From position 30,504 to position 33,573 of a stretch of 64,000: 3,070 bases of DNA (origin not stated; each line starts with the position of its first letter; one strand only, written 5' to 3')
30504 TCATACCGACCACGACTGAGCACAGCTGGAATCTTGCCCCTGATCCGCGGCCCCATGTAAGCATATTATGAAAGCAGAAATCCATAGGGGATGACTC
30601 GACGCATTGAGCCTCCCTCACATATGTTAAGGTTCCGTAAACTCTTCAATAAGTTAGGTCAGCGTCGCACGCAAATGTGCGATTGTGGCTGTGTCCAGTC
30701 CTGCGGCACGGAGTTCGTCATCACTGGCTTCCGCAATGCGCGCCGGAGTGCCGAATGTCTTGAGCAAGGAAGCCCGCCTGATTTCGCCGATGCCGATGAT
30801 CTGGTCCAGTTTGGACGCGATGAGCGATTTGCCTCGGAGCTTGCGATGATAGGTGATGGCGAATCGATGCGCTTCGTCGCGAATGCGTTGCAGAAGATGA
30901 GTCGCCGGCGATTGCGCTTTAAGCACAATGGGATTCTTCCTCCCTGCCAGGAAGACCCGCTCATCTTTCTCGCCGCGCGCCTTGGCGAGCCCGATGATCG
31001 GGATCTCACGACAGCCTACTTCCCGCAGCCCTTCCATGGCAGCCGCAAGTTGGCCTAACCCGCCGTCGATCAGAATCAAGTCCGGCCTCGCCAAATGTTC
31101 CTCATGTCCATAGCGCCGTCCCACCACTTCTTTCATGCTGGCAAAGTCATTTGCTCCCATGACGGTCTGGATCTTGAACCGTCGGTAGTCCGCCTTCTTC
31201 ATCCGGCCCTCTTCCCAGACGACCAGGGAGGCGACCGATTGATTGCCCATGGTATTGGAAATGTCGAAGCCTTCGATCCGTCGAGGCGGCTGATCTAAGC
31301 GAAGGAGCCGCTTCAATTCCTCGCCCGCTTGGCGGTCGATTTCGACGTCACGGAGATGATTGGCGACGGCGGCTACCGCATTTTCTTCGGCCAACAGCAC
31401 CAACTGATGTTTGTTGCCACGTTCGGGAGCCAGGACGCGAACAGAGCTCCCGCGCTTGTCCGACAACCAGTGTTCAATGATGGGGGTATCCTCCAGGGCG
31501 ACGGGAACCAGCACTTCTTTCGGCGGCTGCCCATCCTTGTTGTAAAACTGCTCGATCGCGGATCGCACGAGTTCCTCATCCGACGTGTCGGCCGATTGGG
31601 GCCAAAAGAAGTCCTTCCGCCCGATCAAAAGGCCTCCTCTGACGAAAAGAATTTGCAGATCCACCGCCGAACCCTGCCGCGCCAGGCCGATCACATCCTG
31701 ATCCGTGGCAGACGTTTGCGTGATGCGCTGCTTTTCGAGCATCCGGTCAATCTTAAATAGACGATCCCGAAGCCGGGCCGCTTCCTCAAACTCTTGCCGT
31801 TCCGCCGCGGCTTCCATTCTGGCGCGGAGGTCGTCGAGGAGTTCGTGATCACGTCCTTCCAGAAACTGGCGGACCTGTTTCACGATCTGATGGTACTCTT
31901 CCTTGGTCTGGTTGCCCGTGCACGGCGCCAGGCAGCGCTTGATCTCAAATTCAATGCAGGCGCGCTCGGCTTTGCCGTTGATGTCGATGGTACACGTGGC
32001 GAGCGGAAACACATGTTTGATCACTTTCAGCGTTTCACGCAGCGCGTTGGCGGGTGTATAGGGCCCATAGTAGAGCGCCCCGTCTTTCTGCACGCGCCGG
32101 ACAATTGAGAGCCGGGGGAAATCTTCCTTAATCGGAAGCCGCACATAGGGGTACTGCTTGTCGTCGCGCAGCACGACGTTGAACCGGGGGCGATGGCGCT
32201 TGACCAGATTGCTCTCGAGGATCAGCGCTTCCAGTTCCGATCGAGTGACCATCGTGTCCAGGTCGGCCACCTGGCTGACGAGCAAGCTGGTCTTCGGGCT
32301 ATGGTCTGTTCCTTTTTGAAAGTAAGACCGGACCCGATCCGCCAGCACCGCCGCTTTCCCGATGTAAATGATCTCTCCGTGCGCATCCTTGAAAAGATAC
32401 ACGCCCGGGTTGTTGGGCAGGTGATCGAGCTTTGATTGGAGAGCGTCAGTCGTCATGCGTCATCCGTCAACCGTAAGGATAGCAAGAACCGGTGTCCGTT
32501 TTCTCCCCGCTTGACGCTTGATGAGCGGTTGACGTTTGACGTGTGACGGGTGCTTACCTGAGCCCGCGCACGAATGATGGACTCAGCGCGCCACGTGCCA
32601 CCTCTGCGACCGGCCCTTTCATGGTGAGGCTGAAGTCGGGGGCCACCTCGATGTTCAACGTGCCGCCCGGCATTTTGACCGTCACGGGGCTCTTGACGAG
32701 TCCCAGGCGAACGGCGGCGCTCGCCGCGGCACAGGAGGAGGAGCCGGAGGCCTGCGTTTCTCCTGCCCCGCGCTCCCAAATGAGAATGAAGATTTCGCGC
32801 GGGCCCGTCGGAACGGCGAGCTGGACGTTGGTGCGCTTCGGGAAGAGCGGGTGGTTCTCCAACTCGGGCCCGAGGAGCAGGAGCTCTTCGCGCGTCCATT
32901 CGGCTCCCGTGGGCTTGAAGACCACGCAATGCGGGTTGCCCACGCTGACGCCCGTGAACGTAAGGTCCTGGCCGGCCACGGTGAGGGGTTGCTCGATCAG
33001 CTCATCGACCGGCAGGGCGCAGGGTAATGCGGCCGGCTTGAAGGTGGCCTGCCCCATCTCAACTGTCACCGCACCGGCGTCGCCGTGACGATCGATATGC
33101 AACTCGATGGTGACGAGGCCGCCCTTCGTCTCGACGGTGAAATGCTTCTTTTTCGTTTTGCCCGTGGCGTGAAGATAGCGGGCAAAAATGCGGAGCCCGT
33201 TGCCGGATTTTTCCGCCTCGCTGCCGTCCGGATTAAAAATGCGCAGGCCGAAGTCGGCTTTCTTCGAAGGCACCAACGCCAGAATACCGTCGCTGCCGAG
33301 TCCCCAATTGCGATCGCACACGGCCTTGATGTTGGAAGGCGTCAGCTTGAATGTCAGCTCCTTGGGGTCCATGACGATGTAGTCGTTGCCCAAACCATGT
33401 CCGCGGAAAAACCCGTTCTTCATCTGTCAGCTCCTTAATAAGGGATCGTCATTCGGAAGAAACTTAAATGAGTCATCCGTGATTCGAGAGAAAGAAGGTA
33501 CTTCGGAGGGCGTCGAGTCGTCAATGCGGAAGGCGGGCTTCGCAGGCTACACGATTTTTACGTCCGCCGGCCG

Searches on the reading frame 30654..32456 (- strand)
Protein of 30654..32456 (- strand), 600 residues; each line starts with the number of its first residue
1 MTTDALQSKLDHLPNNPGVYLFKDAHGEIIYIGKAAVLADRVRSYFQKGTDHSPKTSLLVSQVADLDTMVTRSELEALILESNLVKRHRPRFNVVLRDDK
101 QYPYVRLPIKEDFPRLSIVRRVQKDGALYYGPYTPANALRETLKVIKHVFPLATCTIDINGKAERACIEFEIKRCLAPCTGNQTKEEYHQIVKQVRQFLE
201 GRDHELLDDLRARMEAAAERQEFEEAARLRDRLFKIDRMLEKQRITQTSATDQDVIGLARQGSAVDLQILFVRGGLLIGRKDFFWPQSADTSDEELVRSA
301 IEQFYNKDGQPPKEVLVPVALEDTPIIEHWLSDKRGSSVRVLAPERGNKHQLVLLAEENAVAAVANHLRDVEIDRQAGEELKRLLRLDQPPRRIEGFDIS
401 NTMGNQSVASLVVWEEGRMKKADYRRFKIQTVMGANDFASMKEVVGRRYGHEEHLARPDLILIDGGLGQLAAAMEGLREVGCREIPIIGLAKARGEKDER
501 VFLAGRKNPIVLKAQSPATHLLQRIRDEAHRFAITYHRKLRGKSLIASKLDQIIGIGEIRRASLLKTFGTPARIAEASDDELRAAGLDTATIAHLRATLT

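Call 3: search_protein_families(library=pfam, proteins=[window:30654-32456:-], max_evalue=0.01)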
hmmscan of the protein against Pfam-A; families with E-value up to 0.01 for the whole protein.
window:30654-32456:- (600 aa): 5 families
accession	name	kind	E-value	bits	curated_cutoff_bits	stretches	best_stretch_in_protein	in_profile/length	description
PF08459.17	UvrC_RNaseH_dom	-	1.1e-54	185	22.3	1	383-534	2-159/159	UvrC RNAse H endonuclease domain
PF22920.2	UvrC_RNaseH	-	9.6e-35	119.4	24.3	1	252-367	1-116/116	UvrC Ribonuclease H-like domain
PF02151.25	UVR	-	3.5e-08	33.4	21.5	1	205-237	2-34/36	UvrB/uvrC motif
PF01541.30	GIY-YIG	-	3.1e-05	24.6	22.6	1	17-91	2-76/78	GIY-YIG catalytic domain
PF24348.1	DUF7508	-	0.00058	20.4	26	1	8-51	13-55/79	Domain of unknown function (DUF7508)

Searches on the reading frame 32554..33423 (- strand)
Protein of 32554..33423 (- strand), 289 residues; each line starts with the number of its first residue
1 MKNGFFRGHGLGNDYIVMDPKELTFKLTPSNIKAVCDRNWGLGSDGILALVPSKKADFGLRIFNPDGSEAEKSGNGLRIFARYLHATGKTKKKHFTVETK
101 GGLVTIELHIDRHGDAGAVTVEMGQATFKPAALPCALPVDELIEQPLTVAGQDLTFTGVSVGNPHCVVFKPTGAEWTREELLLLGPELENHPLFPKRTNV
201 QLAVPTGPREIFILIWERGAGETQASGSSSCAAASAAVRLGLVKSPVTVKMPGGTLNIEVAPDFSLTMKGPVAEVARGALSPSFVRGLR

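Call 58: search_protein_families(library=pfam, proteins=[window:32554-33423:-], max_evalue=0.001)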
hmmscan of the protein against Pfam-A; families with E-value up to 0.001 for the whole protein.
window:32554-33423:- (289 aa): 1 family
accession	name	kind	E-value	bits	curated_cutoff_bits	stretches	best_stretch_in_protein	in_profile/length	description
PF01678.24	DAP_epimerase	-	1.8e-55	186.6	34.7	2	6-128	2-120/121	Diaminopimelate epimerase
